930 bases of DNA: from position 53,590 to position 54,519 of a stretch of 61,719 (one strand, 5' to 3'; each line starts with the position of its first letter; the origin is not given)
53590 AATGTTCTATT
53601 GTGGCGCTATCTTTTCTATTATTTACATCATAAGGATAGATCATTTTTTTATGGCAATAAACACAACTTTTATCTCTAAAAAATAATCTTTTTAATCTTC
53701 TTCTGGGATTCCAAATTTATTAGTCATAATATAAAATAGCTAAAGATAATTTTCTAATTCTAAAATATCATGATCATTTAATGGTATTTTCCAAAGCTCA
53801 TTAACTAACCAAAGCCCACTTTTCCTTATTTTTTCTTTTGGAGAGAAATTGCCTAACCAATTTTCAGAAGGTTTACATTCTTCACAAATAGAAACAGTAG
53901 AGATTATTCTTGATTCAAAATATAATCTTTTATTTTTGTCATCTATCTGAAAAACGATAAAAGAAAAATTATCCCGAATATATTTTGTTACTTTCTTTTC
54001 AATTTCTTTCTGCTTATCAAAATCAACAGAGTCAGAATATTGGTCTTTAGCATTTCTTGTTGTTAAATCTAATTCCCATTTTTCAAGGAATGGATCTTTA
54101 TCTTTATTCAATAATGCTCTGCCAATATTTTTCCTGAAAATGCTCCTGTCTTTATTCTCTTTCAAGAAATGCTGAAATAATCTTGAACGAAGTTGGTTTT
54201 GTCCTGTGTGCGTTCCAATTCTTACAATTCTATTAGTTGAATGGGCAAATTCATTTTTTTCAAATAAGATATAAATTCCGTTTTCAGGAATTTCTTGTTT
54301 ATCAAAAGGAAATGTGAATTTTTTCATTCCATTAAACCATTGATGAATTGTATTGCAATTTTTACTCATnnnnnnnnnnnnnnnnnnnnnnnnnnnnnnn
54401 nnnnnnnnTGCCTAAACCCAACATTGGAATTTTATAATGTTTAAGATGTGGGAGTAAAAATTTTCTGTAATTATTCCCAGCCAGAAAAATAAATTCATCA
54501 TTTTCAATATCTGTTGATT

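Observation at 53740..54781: Intact, translationally coupled DUF6884-like and GIY-YIG-like gene pair: candidate uncharacterised two-gene (defence or mobile) module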

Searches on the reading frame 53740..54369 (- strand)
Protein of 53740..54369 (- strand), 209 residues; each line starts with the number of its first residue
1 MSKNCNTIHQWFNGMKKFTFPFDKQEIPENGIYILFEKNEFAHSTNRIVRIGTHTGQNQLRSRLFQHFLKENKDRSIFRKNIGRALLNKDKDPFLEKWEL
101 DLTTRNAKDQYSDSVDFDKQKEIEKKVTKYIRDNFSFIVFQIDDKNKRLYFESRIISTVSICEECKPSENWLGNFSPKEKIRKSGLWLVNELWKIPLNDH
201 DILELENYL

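Call 3: search_protein_families(library=pfam, proteins=[window:53740-54369:-], max_evalue=1)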
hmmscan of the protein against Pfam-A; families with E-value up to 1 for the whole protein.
window:53740-54369:- (209 aa): 4 families
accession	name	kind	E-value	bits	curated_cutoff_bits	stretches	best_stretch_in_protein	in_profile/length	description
PF11995.13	DUF3490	-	0.025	14.8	25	1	61-113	66-118/161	Domain of unknown function (DUF3490)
PF01986.22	DUF123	-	0.043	14.7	25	1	49-136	9-77/95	Domain of unknown function DUF123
PF20547.3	DUF6761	-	0.068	13.7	27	1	112-144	45-77/82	Family of unknown function (DUF6761)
PF10609.15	ParA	-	0.068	13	27.1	1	71-131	182-242/246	NUBPL iron-transfer P-loop NTPase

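Call 4: search_protein_families(library=padloc, proteins=[window:53740-54369:-], max_evalue=1)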
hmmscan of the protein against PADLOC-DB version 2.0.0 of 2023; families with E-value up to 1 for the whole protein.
window:53740-54369:- (209 aa): 3 families
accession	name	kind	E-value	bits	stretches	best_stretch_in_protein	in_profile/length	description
PDLC04713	PDC-M57B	-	2.3e-101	335.8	1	1-207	1-207/211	-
PDLC04714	PDC-M57B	-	7.9e-25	85.9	1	23-189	32-212/238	-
PDLC01443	Cas2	-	0.015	13.8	1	118-147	40-69/86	"CAS-I,CAS-II,CAS-III,CAS-IV,CAS-V,CAS-VI; acquisition_2"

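Call 5: search_protein_families(library=ncbifam, proteins=[window:53740-54369:-], max_evalue=1)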
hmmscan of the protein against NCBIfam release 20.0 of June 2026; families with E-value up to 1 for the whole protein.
window:53740-54369:- (209 aa): 1 family
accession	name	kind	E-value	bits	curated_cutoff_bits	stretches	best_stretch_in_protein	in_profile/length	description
TIGR00551.1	nadB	equivalog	0.11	11.2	452.75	1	18-82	94-151/489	L-aspartate oxidase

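Call 6: search_protein_families(library=phrogs, proteins=[window:53740-54369:-], max_evalue=1)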
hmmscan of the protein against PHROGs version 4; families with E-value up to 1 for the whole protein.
window:53740-54369:- (209 aa): 1 family
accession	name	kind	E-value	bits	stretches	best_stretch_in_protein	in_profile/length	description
phrog_5770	-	unknown function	0.038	15.4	1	52-150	9-108/135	-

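Call 10: find_homologous_proteins(query=window:53740-54369:-)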
Query window:53740-54369:- (209 aa): 4202 proteins with E <= 0.001 among 4254 candidates; the best 120 are listed.
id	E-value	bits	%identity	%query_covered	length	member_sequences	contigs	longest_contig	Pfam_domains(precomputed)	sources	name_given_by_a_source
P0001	1.7e-126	438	91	100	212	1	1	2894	PF26468.1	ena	-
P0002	2.9e-126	437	91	100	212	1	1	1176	PF26468.1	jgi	-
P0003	3.0e-126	437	91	100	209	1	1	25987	PF26468.1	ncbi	-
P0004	5.5e-126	436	90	100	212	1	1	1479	PF26468.1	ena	-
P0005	5.9e-126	436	90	100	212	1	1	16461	PF26468.1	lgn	-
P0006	2.5e-125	434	90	100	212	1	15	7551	PF26468.1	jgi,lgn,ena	-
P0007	6.5e-125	433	89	100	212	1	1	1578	PF26468.1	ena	-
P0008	9.3e-125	432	90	100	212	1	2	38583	PF26468.1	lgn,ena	-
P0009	2.5e-124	431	91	100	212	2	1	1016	PF26468.1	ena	-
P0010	3.8e-124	430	89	100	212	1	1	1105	PF26468.1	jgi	-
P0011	6.4e-124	429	88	100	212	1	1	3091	PF26468.1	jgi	jgi:hypothetical protein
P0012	2.2e-123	428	89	100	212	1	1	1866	PF26468.1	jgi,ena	-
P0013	2.4e-123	427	91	98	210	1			PF26468.1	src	-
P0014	2.5e-123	427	89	100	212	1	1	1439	PF26468.1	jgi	jgi:CRISPR/Cas system-associated endoribonuclease Cas2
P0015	2.7e-123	427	89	100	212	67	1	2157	PF26468.1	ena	-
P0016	9.6e-123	425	89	100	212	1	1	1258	PF26468.1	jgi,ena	-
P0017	1.0e-122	425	89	99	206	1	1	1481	PF26468.1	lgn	-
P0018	1.2e-122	425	89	100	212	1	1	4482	PF26468.1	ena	-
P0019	1.8e-122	425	91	98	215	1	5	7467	PF26468.1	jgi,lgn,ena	-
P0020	1.9e-122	424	89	100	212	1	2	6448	PF26468.1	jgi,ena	-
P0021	2.2e-122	424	89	100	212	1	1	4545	PF26468.1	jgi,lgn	jgi:hypothetical protein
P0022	3.9e-122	424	89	100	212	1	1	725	PF26468.1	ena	-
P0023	5.0e-122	423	89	100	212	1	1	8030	PF26468.1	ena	-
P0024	8.2e-122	422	89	98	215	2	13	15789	PF26468.1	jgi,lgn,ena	jgi:hypothetical protein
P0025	1.1e-121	422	88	100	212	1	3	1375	PF26468.1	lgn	-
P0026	3.6e-121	420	87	100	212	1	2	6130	PF26468.1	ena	-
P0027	4.0e-121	420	88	100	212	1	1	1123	PF26468.1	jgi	jgi:hypothetical protein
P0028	6.8e-121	419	87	100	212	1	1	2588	PF26468.1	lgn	-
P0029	1.1e-120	419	87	100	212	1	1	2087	PF26468.1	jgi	jgi:hypothetical protein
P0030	1.5e-119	415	87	99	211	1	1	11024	PF26468.1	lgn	-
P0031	2.6e-119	414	85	100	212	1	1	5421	PF26468.1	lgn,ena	-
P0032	2.8e-119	414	87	100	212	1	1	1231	PF26468.1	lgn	-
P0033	5.5e-119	413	87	100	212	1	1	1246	PF26468.1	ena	-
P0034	5.9e-119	413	86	100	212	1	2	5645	PF26468.1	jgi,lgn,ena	-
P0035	1.1e-118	412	87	100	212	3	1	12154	PF26468.1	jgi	-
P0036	2.3e-118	411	87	100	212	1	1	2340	PF26468.1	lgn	-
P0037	3.1e-118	411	88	98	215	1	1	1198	PF26468.1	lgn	-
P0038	5.3e-118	410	85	100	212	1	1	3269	PF26468.1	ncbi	-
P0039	5.5e-118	410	85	100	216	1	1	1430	PF26468.1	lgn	-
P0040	7.0e-118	410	87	100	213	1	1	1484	PF26468.1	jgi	-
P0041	7.7e-118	409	86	100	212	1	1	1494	PF26468.1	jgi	-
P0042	2.3e-117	408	86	100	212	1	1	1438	PF26468.1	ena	-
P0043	4.5e-117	407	87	98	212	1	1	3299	PF26468.1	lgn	-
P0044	5.6e-117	407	86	99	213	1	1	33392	PF26468.1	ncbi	-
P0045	6.7e-117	406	85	100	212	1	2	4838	PF26468.1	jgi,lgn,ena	-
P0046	3.1e-116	404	85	100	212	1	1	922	PF26468.1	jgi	-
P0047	4.6e-116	404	84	100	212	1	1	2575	PF26468.1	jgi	-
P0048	5.4e-116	403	85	100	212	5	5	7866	PF26468.1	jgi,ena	jgi:hypothetical protein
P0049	7.2e-116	403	85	100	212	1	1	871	PF26468.1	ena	-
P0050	7.8e-116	403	84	100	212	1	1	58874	PF26468.1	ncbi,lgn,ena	-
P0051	2.1e-115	402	84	100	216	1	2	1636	PF26468.1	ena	-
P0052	2.7e-115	401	83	100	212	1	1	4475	PF26468.1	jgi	-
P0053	2.7e-115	401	84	100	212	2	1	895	PF26468.1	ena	-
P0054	2.9e-115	401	83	100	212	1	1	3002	PF26468.1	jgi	-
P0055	3.2e-115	401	84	100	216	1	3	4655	PF26468.1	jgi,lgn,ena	jgi:hypothetical protein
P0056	3.7e-115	401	83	100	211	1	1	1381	PF26468.1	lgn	-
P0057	5.5e-115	400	85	100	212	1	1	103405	PF26468.1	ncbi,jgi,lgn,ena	ncbi:MAG: hypothetical protein WC494_02095 [Candidatus Pacearchaeota archaeon]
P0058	6.1e-115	400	84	100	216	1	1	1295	PF26468.1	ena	-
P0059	6.7e-115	400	82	100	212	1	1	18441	PF26468.1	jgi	-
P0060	7.2e-115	400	82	100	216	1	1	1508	PF26468.1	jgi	-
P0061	7.9e-115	400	83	100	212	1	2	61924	PF26468.1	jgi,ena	-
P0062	1.0e-114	399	84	100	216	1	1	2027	PF26468.1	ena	-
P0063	1.3e-114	399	84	100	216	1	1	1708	PF26468.1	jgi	-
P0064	1.4e-114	399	84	100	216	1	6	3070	PF26468.1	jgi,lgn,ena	jgi:hypothetical protein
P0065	1.9e-114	398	83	100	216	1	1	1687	PF26468.1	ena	-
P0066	2.6e-114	398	85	100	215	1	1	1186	PF26468.1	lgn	-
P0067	5.2e-114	397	81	100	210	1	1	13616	PF26468.1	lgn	-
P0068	6.6e-114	397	82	100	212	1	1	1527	PF26468.1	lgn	-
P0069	7.9e-114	396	83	100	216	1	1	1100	PF26468.1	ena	-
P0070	8.6e-114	396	84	100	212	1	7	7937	PF26468.1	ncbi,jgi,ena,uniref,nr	ncbi:hypothetical protein COT12_00505 [Candidatus Berkelbacteria bacterium CG08_land_8_20_14_0_20_39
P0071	8.6e-114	396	84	100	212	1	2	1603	PF26468.1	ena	-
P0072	9.6e-114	396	83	100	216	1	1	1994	PF26468.1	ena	-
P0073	1.0e-113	396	82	100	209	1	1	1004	PF26468.1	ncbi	-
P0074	1.5e-113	395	83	100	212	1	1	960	PF26468.1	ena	-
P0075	2.6e-113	395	81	100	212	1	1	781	PF26468.1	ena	-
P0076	5.3e-113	394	83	100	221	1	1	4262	PF26468.1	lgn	-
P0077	7.8e-113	393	81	100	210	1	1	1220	PF26468.1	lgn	-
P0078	2.5e-112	391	82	100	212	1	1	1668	PF26468.1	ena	-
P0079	2.8e-112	391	81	100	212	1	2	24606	PF26468.1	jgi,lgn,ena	-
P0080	3.5e-112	391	88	93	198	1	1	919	PF26468.1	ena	-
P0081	4.0e-112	391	81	99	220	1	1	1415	PF26468.1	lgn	-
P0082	7.8e-112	390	80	100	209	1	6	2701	PF26468.1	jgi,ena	-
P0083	2.2e-111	388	82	98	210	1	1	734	PF26468.1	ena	-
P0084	2.5e-111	388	80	100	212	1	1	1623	PF26468.1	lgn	-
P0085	2.6e-111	388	83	100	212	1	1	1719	PF26468.1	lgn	-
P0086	3.5e-111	388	89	93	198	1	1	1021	PF26468.1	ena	-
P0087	1.0e-110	386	80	100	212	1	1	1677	PF26468.1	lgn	-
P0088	1.1e-110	386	80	100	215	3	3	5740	PF26468.1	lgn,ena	-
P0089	2.0e-110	385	81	100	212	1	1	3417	PF26468.1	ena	-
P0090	2.4e-110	385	81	100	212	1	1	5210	PF26468.1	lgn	-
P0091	3.4e-110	384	81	100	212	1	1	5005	PF26468.1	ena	-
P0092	3.8e-110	384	79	100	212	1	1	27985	PF26468.1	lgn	-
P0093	4.5e-110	384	86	93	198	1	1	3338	PF26468.1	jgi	jgi:hypothetical protein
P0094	5.1e-110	384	81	100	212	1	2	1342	PF26468.1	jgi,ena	-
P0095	9.4e-110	383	80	100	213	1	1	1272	PF26468.1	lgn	-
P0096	1.3e-109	383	87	93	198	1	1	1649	PF26468.1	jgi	-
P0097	1.4e-109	383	81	100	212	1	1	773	PF26468.1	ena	-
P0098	1.4e-109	382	81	100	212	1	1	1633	PF26468.1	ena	-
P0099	2.7e-109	382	80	100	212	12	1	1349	PF26468.1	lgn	-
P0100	3.2e-109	381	79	100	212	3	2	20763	PF26468.1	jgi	-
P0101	3.6e-109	381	80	100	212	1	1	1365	PF26468.1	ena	-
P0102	4.5e-109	381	79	100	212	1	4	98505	PF26468.1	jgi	-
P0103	4.8e-109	381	80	100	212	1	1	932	PF26468.1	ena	-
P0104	5.5e-109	381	80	100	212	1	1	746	PF26468.1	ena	-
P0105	5.6e-109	381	80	100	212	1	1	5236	PF26468.1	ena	-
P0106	7.0e-109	380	80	100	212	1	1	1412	PF26468.1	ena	-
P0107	9.3e-109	380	79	100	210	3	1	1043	PF26468.1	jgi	-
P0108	9.6e-109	380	80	100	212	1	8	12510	PF26468.1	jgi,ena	-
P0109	1.0e-108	380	80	100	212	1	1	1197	PF26468.1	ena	-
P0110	1.2e-108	379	80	100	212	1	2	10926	PF26468.1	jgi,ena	-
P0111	1.2e-108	379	79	100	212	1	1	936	PF26468.1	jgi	-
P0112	1.9e-108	379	79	100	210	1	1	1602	PF26468.1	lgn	-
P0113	3.2e-108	378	80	100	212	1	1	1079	PF26468.1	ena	-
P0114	5.0e-108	377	80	100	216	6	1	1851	PF26468.1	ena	-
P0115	5.7e-108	377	86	93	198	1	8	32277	PF26468.1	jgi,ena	-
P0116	2.1e-107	375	79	100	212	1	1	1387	PF26468.1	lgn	-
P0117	3.1e-107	375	77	100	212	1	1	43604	PF26468.1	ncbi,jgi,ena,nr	ncbi:MAG: hypothetical protein KKD48_04165 [Nanoarchaeota archaeon]|nr:hypothetical protein [Nanoarc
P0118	6.2e-107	374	79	100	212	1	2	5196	PF26468.1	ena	-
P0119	7.6e-107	374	77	100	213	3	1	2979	PF26468.1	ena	-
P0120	1.3e-106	373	78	100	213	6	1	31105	PF26468.1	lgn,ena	-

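Call 13: find_encoding_contigs(protein=P0057, flank=5000, max_places=2)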
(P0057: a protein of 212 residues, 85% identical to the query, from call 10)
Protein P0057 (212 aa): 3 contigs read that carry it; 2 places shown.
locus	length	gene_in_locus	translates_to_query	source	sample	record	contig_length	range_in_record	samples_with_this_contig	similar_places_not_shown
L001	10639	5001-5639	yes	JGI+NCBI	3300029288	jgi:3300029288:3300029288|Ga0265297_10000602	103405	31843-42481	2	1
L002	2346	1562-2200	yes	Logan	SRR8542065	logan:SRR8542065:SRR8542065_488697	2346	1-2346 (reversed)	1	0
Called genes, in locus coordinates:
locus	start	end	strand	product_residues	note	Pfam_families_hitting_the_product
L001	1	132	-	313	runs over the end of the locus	PF24903:OB_MEIOB_N (weak), PF01336:tRNA_anti-codon (weak), PF08646:Rep_fac-A_C (weak)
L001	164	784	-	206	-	PF00730:HhH-GPD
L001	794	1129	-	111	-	PF12650:DUF3784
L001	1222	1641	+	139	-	PF08915:tRNA-Thr_ED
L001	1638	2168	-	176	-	-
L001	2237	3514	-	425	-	PF02403:Seryl_tRNA_N, PF00587:tRNA-synt_2b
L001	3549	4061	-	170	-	PF04545:Sigma70_r4 (faint), PF08281:Sigma70_r4_2 (faint), PF13936:HTH_38 (faint)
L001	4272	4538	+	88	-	PF13463:HTH_27 (weak), PF14947:HTH_45 (weak), PF22665:WHD_DUF6293 (weak)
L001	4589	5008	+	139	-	PF21818:DUF6884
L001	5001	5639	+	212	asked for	PF26468:GIY_YIG_3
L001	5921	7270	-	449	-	PF01368:DHH, PF27767:Arc_Cdc45 (weak), PF21763:DHH_CID, PF02272:DHHA1 (weak)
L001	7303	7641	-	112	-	PF08069:Ribosomal_S13_N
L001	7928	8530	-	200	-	PF00069:Pkinase, PF01163:RIO1, PF07714:PK_Tyr_Ser-Thr (weak), PF06293:Kdo, PF03109:ABC1 (weak)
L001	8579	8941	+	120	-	-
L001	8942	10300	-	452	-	PF02881:SRP54_N, PF00448:SRP54, PF01656:CbiA (weak), PF02978:SRP_SPB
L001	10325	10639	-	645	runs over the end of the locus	-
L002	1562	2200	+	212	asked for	PF26468:GIY_YIG_3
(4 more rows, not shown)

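Call 14: find_encoding_contigs(protein=P0117, flank=5000, max_places=2)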
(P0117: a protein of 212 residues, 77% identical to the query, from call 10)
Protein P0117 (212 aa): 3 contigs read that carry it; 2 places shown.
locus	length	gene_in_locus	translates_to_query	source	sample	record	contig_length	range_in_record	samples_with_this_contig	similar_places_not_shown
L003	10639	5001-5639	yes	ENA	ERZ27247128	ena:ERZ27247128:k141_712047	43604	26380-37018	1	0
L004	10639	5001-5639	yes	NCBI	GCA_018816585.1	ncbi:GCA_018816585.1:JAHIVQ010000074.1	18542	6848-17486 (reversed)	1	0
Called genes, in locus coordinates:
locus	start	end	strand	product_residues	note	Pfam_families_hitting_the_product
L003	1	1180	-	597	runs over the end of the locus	PF04851:ResIII, PF09848:SLFN-g3_helicase (faint), PF13307:Helicase_C_2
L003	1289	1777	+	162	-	-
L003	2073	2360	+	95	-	-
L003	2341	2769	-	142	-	-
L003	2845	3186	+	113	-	PF20582:UPF0758_N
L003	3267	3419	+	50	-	-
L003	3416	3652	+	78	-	-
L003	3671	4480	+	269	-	PF00188:CAP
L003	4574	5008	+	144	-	PF21818:DUF6884, PF03883:H2O2_YaaD (weak)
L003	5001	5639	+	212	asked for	PF26468:GIY_YIG_3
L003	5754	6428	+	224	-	PF20582:UPF0758_N, PF04002:RadC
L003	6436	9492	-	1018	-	PF04313:HSDR_N, PF04851:ResIII, PF18766:SWI2_SNF2, PF22679:T1R_D3-like, PF11867:T1RH-like_C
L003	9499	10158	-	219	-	-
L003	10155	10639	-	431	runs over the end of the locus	PF01420:Methylase_S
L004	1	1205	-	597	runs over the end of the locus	PF04851:ResIII, PF09848:SLFN-g3_helicase (faint), PF13307:Helicase_C_2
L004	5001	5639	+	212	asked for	PF26468:GIY_YIG_3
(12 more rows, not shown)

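Call 15: find_encoding_contigs(protein=P0070, flank=5000, max_places=3)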
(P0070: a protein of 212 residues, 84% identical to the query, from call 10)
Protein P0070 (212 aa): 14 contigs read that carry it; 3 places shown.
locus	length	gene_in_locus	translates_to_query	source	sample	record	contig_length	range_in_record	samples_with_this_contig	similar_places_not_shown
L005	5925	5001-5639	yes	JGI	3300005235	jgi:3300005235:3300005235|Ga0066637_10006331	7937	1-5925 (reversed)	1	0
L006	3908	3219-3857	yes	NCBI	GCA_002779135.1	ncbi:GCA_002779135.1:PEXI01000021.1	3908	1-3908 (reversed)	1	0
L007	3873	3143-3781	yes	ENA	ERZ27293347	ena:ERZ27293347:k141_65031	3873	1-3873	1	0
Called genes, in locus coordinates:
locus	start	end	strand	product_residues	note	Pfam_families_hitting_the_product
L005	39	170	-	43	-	-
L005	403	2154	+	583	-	PF07973:tRNA_SAD, PF00587:tRNA-synt_2b, PF03129:HGTP_anticodon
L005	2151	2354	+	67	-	-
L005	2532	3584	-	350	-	PF00919:UPF0004, PF04055:Radical_SAM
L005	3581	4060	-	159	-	PF00589:Phage_integrase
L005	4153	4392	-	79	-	PF02899:Phage_int_SAM_1, PF13495:Phage_int_SAM_4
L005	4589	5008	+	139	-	PF21818:DUF6884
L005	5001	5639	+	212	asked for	PF26468:GIY_YIG_3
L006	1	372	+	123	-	PF03129:HGTP_anticodon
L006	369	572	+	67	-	-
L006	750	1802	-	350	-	PF00919:UPF0004, PF04055:Radical_SAM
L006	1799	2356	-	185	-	PF00589:Phage_integrase, PF22823:MrpR_C_cat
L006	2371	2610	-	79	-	PF02899:Phage_int_SAM_1, PF13495:Phage_int_SAM_4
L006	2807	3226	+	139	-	PF21818:DUF6884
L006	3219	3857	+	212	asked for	PF26468:GIY_YIG_3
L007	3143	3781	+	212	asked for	PF26468:GIY_YIG_3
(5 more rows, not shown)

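Call 22: find_related_loci(query=window:53740-54369:-, collection=genome_contigs, flank=6000)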
Query window:53740-54369:- (209 aa) in genome_contigs; peptide patterns used: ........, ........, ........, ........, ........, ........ (x = any residue, [..] = any of these).
91 stretches matched a pattern; 40 encode a relative of the query (tblastn E <= 1e-3); 40 distinct loci.
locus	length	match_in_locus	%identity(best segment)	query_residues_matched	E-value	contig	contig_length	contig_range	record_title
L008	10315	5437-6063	90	1-209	2e-128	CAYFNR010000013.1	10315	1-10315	MAG TPA_asm: Candidatus Woesearchaeota archaeon isolate ERP019367_co1_97 genome assembly, contig: NODE_4259_length_10315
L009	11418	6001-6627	84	1-209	6e-120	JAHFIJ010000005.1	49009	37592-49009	MAG: Candidatus Woesearchaeota archaeon isolate nzgw36 NODE_410_length_49010_cov_4.235574, whole genome shotgun sequence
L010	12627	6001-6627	85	1-209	2e-118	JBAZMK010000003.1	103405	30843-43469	MAG: Candidatus Pacearchaeota archaeon isolate SO_2017_LW4_40 scaffold_637_c1_LW137-91_2017, whole genome shotgun sequen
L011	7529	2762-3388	80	1-209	1e-114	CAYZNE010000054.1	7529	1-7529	MAG TPA_asm: uncultured Methanosarcinales archaeon isolate binchicken_co243_25 genome assembly, contig: NODE_9349_length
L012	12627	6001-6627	79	1-209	1e-113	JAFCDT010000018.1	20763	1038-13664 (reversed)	Candidatus Woesearchaeota archaeon isolate Meg22_1012_Bin_105 Meg22_1012_Bin_105_scaffold_15854, whole genome shotgun se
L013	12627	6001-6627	77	1-209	2e-111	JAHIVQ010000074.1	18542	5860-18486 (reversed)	MAG: Nanoarchaeota archaeon isolate MM_PC_MetaG.mb.87 MM_PC_MetaG.mb.87_k141_989052, whole genome shotgun sequence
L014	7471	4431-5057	79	1-209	4e-111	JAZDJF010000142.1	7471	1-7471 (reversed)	MAG: Nitrospirota bacterium isolate MEGAHIT-group-0.460 k141_15334371, whole genome shotgun sequence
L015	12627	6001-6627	75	1-209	6e-107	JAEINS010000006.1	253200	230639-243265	MAG: Melioribacteraceae bacterium isolate MAG10 NODE_47_length_253200_cov_190.002813, whole genome shotgun sequence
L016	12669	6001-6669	74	1-209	1e-106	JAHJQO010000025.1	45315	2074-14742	MAG: Nanoarchaeota archaeon isolate OS_PC_MetaG.mb.11 OS_PC_MetaG.mb.11_k141_287854, whole genome shotgun sequence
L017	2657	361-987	74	1-209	2e-110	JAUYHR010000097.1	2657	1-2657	MAG: Nanoarchaeota archaeon isolate C24_maxbin.164_sub C24_k141_69431, whole genome shotgun sequence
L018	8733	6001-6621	74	1-207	2e-105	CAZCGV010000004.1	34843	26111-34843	MAG TPA_asm: uncultured Methanosarcinales archaeon isolate binchicken_co42_508 genome assembly, contig: NODE_1112_length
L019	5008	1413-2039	70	1-209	4e-104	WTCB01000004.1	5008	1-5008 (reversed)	MAG: Candidatus Nanohaloarchaea archaeon isolate GLR72 c_000000369599, whole genome shotgun sequence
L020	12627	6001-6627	74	1-209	7e-102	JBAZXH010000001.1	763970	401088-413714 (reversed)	MAG: Candidatus Pacearchaeota archaeon isolate SO_2017_GW1_51 NODE_49_length_763970_cov_4.841685_OW334_2017, whole genom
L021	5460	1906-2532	69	1-209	1e-99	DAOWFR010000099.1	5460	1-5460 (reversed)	MAG TPA_asm: Methanobacteriota archaeon isolate CSMAG_1970 CSMAG_1970_k141_5781170_length_5460_cov_12.0000, whole genome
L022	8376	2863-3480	68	1-206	6e-98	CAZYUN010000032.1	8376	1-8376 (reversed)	MAG TPA_asm: uncultured Gammaproteobacteria bacterium isolate SRP192927_co2_823 genome assembly, contig: NODE_17692_leng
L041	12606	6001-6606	56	1-202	3e-80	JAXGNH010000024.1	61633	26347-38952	MAG: Anaerolineae bacterium isolate AnMBR.bin251 bin251_24, whole genome shotgun sequence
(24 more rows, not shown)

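Call 27: search_protein_representatives(protein=window:53740-54369:-)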
Query: 209 residues. Proteins with E-value up to 0.001 (for the whole library): 1420; up to 1e-10: 769; up to 1e-30: 222. The best 150 are listed.
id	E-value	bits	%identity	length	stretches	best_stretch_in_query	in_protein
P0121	2.0e-80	285.5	62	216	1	1-207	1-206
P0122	2.6e-75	268.9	58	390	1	3-206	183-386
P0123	7.8e-75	267.3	58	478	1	4-202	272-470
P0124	1.8e-74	266.1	58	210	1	1-203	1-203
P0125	2.9e-73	262.2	57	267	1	2-202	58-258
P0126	2.9e-73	262.2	60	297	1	4-205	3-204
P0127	1.8e-72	259.6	55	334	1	3-202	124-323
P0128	5.2e-72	258.1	58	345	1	5-202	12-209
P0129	1.5e-71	256.5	55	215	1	1-206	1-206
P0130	3.9e-71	255.2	56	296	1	1-197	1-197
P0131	2.5e-70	252.6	56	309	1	1-208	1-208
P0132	8.7e-69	247.5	56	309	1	1-200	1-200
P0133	2.6e-66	239.5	55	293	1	2-201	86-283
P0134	5.4e-66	238.4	54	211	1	1-204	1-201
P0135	4.2e-64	232.2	57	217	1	7-197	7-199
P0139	7.0e-63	228.2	53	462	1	4-202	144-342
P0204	3.0e-44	167.4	38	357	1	7-206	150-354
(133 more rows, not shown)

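Call 30: search_protein_families(library=pfam, alignment_id=A1, max_evalue=0.001)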
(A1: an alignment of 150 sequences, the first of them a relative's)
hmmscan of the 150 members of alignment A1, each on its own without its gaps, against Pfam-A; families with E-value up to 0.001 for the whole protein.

A. member 1, P0121 (216 aa): 2 families
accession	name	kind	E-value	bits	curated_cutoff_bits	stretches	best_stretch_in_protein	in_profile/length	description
PF20815.3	GIY_YIG_2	-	0.00046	20.6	22.4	0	48-158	33-129/153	GIY-YIG catalytic domain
PF01541.30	GIY-YIG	-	0.00047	20.8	22.6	0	30-88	2-43/78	GIY-YIG catalytic domain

B. families by the number of members that match (of 150 scanned): 42 families (the first 25 are shown)
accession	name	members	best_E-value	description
PF21818.3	DUF6884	51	8.6e-45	Family of unknown function (DUF6884)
PF24698.1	DUF7662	10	5.2e-19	Domain of unknown function (DUF7662)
PF20815.3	GIY_YIG_2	6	1.5e-05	GIY-YIG catalytic domain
PF03883.20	H2O2_YaaD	4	6e-07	Peroxide stress protein YaaA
PF01986.22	DUF123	2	0.00059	Domain of unknown function DUF123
PF00515.34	TPR_1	1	8.6e-89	Tetratricopeptide repeat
PF13414.12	TPR_11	1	2e-83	TPR repeat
PF07719.23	TPR_2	1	4.3e-68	Tetratricopeptide repeat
PF13181.12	TPR_8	1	1.4e-50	Tetratricopeptide repeat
PF13431.12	TPR_17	1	1.2e-42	Tetratricopeptide repeat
PF13432.12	TPR_16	1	2.4e-40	Tetratricopeptide repeat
PF13371.12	TPR_9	1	9e-36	Tetratricopeptide repeat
PF13424.12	TPR_12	1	1.1e-29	Tetratricopeptide repeat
PF05970.20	PIF1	1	5.5e-26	PIF1-like helicase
PF13428.12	TPR_14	1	3.2e-17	Tetratricopeptide repeat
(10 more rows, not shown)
